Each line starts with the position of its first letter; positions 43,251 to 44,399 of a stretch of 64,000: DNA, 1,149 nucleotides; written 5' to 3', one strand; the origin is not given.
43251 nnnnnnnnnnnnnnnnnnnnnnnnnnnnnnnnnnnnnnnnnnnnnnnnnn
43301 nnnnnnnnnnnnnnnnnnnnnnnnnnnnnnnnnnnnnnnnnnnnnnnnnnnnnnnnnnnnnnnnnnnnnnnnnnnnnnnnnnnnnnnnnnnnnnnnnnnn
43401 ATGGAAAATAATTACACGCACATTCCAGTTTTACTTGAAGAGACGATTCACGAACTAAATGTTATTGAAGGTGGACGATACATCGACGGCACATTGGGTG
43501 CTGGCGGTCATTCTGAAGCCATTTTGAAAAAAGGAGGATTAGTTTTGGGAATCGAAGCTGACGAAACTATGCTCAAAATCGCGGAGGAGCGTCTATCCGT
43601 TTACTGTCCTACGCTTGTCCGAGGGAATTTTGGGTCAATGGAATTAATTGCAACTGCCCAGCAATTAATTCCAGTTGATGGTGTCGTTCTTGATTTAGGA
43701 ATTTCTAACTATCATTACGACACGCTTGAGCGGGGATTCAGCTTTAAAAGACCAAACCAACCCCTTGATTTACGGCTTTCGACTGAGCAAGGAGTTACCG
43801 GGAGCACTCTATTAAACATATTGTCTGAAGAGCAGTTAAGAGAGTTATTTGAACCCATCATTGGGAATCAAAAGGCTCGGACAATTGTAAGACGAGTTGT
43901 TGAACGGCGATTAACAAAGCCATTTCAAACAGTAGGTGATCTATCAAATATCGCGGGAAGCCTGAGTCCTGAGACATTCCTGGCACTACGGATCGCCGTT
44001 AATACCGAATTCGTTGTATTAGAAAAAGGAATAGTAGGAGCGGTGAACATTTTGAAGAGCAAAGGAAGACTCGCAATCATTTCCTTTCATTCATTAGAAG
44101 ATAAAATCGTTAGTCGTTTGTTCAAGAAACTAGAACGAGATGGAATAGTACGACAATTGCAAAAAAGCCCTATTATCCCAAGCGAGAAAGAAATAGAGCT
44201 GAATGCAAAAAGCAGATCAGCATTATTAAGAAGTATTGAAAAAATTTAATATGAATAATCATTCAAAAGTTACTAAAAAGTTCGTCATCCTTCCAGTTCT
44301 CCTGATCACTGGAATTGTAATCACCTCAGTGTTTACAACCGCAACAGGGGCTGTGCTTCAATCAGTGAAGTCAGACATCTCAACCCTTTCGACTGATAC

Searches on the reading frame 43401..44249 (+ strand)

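Call 43: search_protein_families(library=pfam, proteins=[window:43401-44249:+], max_evalue=0.001)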
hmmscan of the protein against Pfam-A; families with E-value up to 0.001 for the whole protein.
window:43401-44249:+ (282 aa): 1 family
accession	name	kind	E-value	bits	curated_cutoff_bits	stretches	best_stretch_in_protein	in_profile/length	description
PF01795.25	Methyltransf_5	-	4.5e-71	240.3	27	1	5-282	2-309/309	MraW methylase family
